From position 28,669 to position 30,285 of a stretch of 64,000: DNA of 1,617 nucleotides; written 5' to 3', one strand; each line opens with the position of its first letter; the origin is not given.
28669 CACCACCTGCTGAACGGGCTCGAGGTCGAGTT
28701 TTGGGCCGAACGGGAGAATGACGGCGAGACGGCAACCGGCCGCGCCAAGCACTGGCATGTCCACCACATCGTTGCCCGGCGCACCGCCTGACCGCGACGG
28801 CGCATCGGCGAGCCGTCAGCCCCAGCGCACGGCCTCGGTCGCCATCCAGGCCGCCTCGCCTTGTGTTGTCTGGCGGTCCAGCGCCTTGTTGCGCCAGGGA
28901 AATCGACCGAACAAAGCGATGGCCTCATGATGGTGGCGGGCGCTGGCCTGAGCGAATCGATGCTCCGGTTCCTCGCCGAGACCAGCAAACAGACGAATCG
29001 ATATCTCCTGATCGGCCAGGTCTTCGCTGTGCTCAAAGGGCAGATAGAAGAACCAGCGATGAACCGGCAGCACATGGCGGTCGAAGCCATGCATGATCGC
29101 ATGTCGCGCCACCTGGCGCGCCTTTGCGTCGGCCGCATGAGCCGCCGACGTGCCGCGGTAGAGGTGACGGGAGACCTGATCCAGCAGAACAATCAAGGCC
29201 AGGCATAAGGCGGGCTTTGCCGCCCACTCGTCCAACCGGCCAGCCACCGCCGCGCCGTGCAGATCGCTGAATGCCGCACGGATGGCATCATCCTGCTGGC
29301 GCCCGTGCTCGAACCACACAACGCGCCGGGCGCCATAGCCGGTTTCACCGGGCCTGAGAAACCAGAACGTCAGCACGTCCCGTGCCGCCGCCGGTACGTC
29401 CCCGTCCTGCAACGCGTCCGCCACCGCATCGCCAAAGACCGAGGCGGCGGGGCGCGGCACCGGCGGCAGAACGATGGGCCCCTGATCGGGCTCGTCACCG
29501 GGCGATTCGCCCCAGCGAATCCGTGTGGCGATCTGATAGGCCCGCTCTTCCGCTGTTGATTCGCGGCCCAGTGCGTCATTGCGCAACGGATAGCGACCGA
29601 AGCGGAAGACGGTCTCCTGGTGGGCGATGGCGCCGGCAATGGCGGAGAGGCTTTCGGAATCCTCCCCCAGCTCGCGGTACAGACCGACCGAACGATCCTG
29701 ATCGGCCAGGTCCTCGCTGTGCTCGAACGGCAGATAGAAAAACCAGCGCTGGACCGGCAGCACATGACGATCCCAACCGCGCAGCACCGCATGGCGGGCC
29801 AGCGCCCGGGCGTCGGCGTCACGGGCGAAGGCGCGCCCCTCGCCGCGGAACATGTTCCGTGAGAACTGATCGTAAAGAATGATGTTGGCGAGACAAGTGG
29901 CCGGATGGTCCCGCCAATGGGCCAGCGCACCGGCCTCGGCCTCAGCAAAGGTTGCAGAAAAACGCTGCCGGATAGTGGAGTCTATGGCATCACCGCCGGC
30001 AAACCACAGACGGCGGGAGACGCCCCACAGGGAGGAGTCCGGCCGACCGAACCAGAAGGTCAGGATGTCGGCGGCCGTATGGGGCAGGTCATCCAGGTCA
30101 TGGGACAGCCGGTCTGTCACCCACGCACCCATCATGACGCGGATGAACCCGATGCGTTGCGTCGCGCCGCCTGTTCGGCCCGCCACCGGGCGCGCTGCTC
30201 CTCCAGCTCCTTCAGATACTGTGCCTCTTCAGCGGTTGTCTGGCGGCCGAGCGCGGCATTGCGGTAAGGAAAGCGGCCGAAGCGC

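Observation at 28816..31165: Translationally coupled operon: DOPA-4,5-dioxygenase-family protein plus three DUF924 modules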

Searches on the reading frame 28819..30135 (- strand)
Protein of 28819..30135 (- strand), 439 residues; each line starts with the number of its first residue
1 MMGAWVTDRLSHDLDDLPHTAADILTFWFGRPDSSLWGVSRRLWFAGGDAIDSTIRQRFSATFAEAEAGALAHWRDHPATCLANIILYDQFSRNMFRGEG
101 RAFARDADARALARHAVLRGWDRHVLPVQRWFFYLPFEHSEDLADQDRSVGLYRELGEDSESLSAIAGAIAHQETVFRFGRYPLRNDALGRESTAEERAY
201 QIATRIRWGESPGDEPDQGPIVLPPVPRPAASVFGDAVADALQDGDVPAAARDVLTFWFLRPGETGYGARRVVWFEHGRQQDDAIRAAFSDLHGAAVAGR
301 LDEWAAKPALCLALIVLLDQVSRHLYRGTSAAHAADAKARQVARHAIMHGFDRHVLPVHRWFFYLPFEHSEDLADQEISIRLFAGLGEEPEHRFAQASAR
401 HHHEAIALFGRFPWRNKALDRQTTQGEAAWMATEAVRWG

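Call 3: search_protein_families(library=pfam, proteins=[window:28819-30135:-], max_evalue=0.01)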
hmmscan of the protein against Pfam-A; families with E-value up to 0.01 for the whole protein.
window:28819-30135:- (439 aa): 1 family
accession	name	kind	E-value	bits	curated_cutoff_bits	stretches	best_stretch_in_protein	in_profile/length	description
PF06041.17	DUF924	-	3.4e-113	376.4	27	2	24-200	1-175/180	Bacterial protein of unknown function (DUF924)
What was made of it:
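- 28816..30135 (-): Gene C, 439 aa, tandem fusion of two DUF924 domains. Pfam 3.4e-113 with 2 stretches (call 3).
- Closest known: DUF924 family. Same: B and both halves of C match the profile end to end (call 3).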

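Call 4: search_protein_families(library=ncbifam, proteins=[window:28819-30135:-], max_evalue=0.01)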
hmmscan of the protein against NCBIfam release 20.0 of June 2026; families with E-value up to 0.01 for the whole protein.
window:28819-30135:- (439 aa): 0 families
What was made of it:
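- Tried and rejected: No model hit for A, B or C (call 4).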

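Call 11: find_encoding_contigs(protein=window:28819-30135:-, flank=8000, max_places=6)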
Protein window:28819-30135:- (439 aa): 4 contigs read that carry it; 3 places shown.
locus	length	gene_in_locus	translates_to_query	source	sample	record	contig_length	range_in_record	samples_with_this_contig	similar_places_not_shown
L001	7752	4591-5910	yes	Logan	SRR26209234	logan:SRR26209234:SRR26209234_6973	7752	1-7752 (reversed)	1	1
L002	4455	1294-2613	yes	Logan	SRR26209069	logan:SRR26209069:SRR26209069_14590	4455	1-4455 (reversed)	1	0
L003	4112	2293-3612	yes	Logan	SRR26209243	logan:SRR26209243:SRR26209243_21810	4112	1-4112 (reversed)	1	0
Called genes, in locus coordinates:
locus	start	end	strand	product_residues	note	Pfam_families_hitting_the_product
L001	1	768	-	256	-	?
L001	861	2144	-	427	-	PF12860:PAS_7, PF00512:HisKA, PF02518:HATPase_c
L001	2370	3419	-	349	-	PF01073:3Beta_HSD, PF01370:Epimerase, PF04321:RmlD_sub_bind (weak), PF07993:NAD_binding_4, PF16363:GDP_Man_Dehyd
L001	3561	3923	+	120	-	PF08883:DOPA_dioxygen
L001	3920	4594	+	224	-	PF06041:DUF924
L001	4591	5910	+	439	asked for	PF06041:DUF924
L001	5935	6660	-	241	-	PF13489:Methyltransf_23 (weak), PF03848:TehB (weak), PF08241:Methyltransf_11, PF08242:Methyltransf_12, PF13649:Methyltransf_25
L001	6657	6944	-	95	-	PF03992:ABM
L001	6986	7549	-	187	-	PF00440:TetR_N, PF16925:TetR_C_13, PF21993:TetR_C_13_2 (weak)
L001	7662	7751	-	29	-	?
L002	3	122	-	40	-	?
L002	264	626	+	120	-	PF08883:DOPA_dioxygen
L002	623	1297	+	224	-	PF06041:DUF924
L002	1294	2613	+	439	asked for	PF06041:DUF924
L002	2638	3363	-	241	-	PF13489:Methyltransf_23 (weak), PF03848:TehB (weak), PF08241:Methyltransf_11, PF08242:Methyltransf_12, PF13649:Methyltransf_25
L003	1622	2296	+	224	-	PF06041:DUF924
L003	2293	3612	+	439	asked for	PF06041:DUF924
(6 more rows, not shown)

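Call 13: find_homologous_proteins(query=window:28819-30135:-, max_evalue=0.00001)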
Query window:28819-30135:- (439 aa): 15 proteins with E <= 0.00001 among 8000 candidates.
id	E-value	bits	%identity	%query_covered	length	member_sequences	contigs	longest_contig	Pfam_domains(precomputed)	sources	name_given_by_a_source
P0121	2.0e-297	1004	100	100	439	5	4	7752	PF06041.18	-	-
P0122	3.2e-224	763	79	99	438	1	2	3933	PF06041.18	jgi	jgi:uncharacterized protein (DUF924 family)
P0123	8.3e-41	159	48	40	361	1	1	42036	PF06041.18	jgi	jgi:uncharacterized protein (DUF924 family)/acyl-CoA thioesterase FadM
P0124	1.3e-38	151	46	45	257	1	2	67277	PF06041.18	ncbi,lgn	ncbi:MAG TPA: DUF924 family protein [Alphaproteobacteria bacterium]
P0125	8.0e-37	145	48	41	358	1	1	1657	PF06041.18,PF03061.29,PF13279.13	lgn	-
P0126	1.5e-36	145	49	41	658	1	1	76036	PF13534.12,PF06041.18,PF13183.12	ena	-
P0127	1.8e-32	131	48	41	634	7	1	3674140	PF10397.15,PF06041.18,PF00206.26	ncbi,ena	-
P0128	7.4e-32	129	44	40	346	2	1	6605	PF06041.18,PF03061.29,PF13279.13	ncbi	-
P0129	2.6e-31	127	48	41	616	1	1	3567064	PF10397.15,PF06041.18,PF00206.26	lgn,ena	-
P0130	2.9e-24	104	52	28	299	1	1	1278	PF06041.18,PF00669.26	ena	-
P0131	4.9e-24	103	40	40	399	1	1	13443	PF00881.30,PF14512.12,PF06041.18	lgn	-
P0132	1.6e-22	98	38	42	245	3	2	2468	PF06041.18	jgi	jgi:uncharacterized protein (DUF924 family)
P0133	1.4e-21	95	45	31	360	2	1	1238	PF06041.18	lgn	-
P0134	6.2e-11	60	33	28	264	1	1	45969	PF06041.18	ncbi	ncbi:MAG: hypothetical protein Q9160_008625 [Pyrenula sp. 1 TL-2023]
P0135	7.2e-9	53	38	25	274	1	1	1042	PF06041.18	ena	-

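Call 21: find_encoding_contigs(protein=P0122, flank=8000, max_places=6)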
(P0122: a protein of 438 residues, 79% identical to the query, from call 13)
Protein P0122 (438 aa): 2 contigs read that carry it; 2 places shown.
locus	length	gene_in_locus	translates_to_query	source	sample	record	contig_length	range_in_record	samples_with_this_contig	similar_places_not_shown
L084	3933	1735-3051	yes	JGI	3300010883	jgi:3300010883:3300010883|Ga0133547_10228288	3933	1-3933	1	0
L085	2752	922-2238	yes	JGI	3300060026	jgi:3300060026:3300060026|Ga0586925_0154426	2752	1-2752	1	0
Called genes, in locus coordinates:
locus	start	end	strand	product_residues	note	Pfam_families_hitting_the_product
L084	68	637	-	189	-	PF01073:3Beta_HSD, PF01370:Epimerase, PF16363:GDP_Man_Dehyd, PF07993:NAD_binding_4 (weak)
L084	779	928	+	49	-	PF08883:DOPA_dioxygen (weak)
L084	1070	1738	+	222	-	PF06041:DUF924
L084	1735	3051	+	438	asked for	PF06041:DUF924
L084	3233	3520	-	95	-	PF03992:ABM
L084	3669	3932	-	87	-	?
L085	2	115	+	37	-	?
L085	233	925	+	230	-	PF06041:DUF924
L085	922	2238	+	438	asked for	PF06041:DUF924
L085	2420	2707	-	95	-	PF03992:ABM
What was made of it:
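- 30132..30135 (-): ATGA overlap: stop of B and start of C. Conserved in sister-lineage loci L084/L085 (call 21).
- A 438-aa orthologue at 79% identity, with an uninterrupted frame, occurs in two JGI samples (call 21).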

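Call 38: search_protein_representatives(protein=window:28819-30135:-)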
Query: 439 residues. Proteins with E-value up to 0.001 (for the whole library): 6590; up to 1e-10: 3687; up to 1e-30: 301. The best 150 are listed.
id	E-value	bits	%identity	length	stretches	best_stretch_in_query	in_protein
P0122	1.0e-224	763.1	78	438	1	5-439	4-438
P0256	2.6e-48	181.6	48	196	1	249-439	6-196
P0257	6.9e-47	177.0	51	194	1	23-200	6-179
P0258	6.2e-46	173.8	49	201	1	17-201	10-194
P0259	1.8e-45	172.3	44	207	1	24-218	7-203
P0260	6.3e-45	170.5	50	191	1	22-200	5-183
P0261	5.8e-44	167.3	49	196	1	15-201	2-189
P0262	3.7e-43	164.7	46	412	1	243-432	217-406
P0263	8.6e-43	163.5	54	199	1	20-200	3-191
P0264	8.7e-43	163.4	46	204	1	24-215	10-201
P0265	4.7e-42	161.0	42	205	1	20-200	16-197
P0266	1.9e-41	159.0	49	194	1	22-200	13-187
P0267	2.0e-41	158.9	47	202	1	20-201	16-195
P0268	3.0e-41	158.4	46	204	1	17-199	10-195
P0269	4.3e-41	157.9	46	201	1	20-200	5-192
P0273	3.4e-40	154.9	43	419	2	26-216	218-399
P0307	1.9e-36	142.6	45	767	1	247-430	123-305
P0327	1.5e-35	139.6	44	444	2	15-200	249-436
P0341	3.1e-35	138.5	47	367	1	10-201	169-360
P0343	4.1e-35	138.1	47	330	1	16-215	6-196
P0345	4.4e-35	138.1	41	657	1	13-198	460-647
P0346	4.8e-35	137.9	49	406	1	43-206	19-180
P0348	5.8e-35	137.7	44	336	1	248-433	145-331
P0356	1.2e-34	136.6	41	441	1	16-198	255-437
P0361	2.0e-34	135.9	45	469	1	16-203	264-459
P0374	6.6e-34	134.2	43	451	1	19-201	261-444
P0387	1.6e-33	132.9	44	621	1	22-209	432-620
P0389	1.9e-33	132.6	44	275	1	22-198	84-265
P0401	4.3e-33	131.5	48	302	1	26-200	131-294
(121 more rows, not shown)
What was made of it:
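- Closest known: DUF924 family. Different: Here there are three modules in two overlapping genes, one of them a DUF924-DUF924 fusion seen nowhere else in the top hits (call 38).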

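Call 39: search_protein_families(library=pfam, proteins=[P0262, P0273, P0327, P0356, P0361, P0374, P0346, P0341, P0348, P0307], max_evalue=0.001)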
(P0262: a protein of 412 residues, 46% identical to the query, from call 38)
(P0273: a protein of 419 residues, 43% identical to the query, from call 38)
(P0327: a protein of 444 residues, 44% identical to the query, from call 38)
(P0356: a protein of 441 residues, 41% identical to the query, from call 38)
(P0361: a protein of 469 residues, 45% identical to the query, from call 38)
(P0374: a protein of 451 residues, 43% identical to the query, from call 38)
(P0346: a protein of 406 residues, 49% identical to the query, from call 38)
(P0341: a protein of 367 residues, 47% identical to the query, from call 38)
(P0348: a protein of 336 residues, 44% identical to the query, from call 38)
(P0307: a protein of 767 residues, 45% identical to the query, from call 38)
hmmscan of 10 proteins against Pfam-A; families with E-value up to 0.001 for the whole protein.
P0262 (412 aa): 5 families
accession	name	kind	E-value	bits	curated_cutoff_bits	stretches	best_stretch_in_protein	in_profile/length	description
PF06080.18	DUF938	-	6.7e-65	219.1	27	1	8-201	1-202/202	Protein of unknown function (DUF938)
PF06041.17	DUF924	-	1.4e-63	214.7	27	1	228-409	1-180/180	Bacterial protein of unknown function (DUF924)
PF13649.12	Methyltransf_25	-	3.9e-09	37.5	27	1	35-132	1-97/97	Methyltransferase domain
PF08242.18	Methyltransf_12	-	5.9e-06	27.4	30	1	36-134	1-98/98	Methyltransferase domain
PF08241.18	Methyltransf_11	-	6.3e-05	24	21.2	1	36-135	1-94/95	Methyltransferase domain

P0273 (419 aa): 2 families
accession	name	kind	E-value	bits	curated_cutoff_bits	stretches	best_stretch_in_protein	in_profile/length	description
PF06041.17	DUF924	-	1.1e-62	211.8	27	1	216-388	1-180/180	Bacterial protein of unknown function (DUF924)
PF07690.21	MFS_1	-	2.5e-17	63.3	33.4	1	8-173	26-180/347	Major Facilitator Superfamily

P0327 (444 aa): 7 families
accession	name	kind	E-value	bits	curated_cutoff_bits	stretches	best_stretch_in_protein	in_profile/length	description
PF06041.17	DUF924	-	1.4e-63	214.8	27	1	259-441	1-180/180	Bacterial protein of unknown function (DUF924)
PF00561.26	Abhydrolase_1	-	1e-15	58.5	25.8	1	7-223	1-244/245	alpha/beta hydrolase fold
PF12697.13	Abhydrolase_6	-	4.1e-12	47.7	26.3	1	9-229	1-216/217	Alpha/beta hydrolase family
PF12146.15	Hydrolase_4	-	2.4e-11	43.8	27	1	53-223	68-238/239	Serine aminopeptidase, S33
PF03959.19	FSH1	-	2.4e-07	31.1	21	1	90-225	129-207/211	Serine hydrolase (FSH1)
PF03096.20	Ndr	-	9.9e-05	21.6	23.3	1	64-235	102-276/283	Ndr family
PF08386.16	Abhydrolase_4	-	0.00019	21.9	21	1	171-231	27-87/103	TAP-like protein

P0356 (441 aa): 3 families
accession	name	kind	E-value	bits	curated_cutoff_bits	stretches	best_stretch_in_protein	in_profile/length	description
PF06041.17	DUF924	-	4.9e-54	183.6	27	1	263-438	1-174/180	Bacterial protein of unknown function (DUF924)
PF12710.13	HAD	-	8.8e-13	49.5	27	1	21-221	1-188/189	haloacid dehalogenase-like hydrolase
PF00702.32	Hydrolase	-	1.7e-08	35.5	26.4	1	20-224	3-189/191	haloacid dehalogenase-like hydrolase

P0361 (469 aa): 3 families
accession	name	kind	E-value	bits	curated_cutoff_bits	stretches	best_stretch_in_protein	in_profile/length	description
PF06041.17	DUF924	-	2.4e-63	213.9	27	1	272-461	1-180/180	Bacterial protein of unknown function (DUF924)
PF00378.25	ECH_1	-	4.5e-27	95.4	27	1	16-256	1-249/251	Enoyl-CoA hydratase/isomerase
PF16113.10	ECH_2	-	4e-15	56.6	27.2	1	30-177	14-161/335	Enoyl-CoA hydratase/isomerase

P0374 (451 aa): 3 families
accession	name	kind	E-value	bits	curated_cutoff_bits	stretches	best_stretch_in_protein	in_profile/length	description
PF06041.17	DUF924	-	5.1e-62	209.6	27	1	266-448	1-180/180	Bacterial protein of unknown function (DUF924)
PF12710.13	HAD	-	1e-19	72.2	27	1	25-225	1-188/189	haloacid dehalogenase-like hydrolase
PF00702.32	Hydrolase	-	4.1e-13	50.6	26.4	1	24-228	3-190/191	haloacid dehalogenase-like hydrolase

P0346 (406 aa): 3 families
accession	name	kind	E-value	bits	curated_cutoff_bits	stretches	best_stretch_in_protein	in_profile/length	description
PF06041.17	DUF924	-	1e-58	198.9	27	1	7-178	1-179/180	Bacterial protein of unknown function (DUF924)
PF13472.12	Lipase_GDSL_2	-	5e-15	56.9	32.9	1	195-373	1-157/178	GDSL-like Lipase/Acylhydrolase family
PF00657.28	Lipase_GDSL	-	2.6e-07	31.4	23.6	1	193-306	1-121/208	GDSL-like Lipase/Acylhydrolase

P0341 (367 aa): 5 families
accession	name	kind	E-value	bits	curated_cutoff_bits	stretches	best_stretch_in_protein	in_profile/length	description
PF06041.17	DUF924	-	2.4e-63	213.9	27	1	187-364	1-180/180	Bacterial protein of unknown function (DUF924)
PF00583.31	Acetyltransf_1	-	2.1e-15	57.4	20.7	1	52-146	22-115/116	Acetyltransferase (GNAT) family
PF13508.13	Acetyltransf_7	-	1.6e-08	35.2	27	1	61-146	3-81/84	Acetyltransferase (GNAT) domain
PF13673.13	Acetyltransf_10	-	3.1e-08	34.1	23.6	1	50-150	20-110/128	Acetyltransferase (GNAT) domain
PF08445.16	FR47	-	0.00019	21.8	22.1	1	91-147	22-77/86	FR47-like protein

P0348 (336 aa): 4 families
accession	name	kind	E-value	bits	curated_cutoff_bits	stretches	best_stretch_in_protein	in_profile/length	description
PF06041.17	DUF924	-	4.8e-60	203.2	27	1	151-331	1-178/180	Bacterial protein of unknown function (DUF924)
PF00583.31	Acetyltransf_1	-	9.5e-13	48.9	20.7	1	35-118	25-116/116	Acetyltransferase (GNAT) family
PF13508.13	Acetyltransf_7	-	5.3e-09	36.8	27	1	60-118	24-82/84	Acetyltransferase (GNAT) domain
PF13673.13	Acetyltransf_10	-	3.1e-07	30.9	23.6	1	65-120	53-109/128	Acetyltransferase (GNAT) domain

P0307 (767 aa): 4 families
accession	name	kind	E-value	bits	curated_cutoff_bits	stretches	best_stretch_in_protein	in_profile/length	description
PF06041.17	DUF924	-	4e-55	187.2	27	1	130-304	1-174/180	Bacterial protein of unknown function (DUF924)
PF14518.11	Haem_oxygenas_2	-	4.3e-25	89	28.9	1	487-643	1-156/177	Iron-containing redox enzyme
PF12680.13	SnoaL_2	-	3e-11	44.2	27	1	9-112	1-100/102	SnoaL-like domain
PF07366.18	SnoaL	-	6e-05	23.3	28.4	1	9-78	4-72/126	SnoaL-like polyketide cyclase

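Call 57: predict_structure(alignment_id=A4)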
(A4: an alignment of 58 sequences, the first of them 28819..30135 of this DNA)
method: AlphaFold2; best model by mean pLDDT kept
length: 439 residues; sequences in the alignment: 58
mean_pLDDT: 88.4   pTM: 0.78
mean pLDDT of the five models: 88.4, 86.7, 86.7, 86.4, 85.8
residues with pLDDT >= 90: 281; 70-90: 112; 50-70: 38; < 50: 8
segments of 3 or more residues with pLDDT < 50: 230-232
pLDDT, mean of each block of 10 residues (from residue 1): 69 97 97 94 85 97 98 98 98 96 98 98 95 98 95 90 89 90 95 93 71 65 56 69 90 90 76 58 91 96 96 96 85 92 92 86 93 91 81 86 94 91 96 81
secondary structure, 60 per line:
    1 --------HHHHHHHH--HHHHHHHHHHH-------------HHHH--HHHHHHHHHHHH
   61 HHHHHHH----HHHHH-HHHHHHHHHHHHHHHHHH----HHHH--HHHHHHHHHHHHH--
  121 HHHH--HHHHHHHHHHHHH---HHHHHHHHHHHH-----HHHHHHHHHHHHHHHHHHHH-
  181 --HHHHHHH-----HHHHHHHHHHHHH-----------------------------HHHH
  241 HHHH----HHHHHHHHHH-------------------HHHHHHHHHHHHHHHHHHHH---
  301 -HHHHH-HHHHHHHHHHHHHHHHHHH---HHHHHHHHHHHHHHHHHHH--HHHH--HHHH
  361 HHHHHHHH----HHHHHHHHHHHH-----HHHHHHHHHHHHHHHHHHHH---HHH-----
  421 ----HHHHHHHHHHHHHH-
elements in order: H9-16 H19-29 H43-46 H49-67 H72-76 H78-95 H100-103 H106-118 H121-124 H127-139 H143-154 H160-179 H183-189 H195-207 H237-244 H249-258 H278-297 H302-306 H308-326 H330-348 H351-354 H357-368 H373-384 H390-409 H425-438
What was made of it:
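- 28816..30135 (-): AF2 model pLDDT 88, pTM 0.78 (call 57).
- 29428..29514 (-): Linker between the two modules (residues about 208-236), Pro-rich and low confidence. AF2 pLDDT 56-71 over this stretch, with no secondary structure (call 57).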
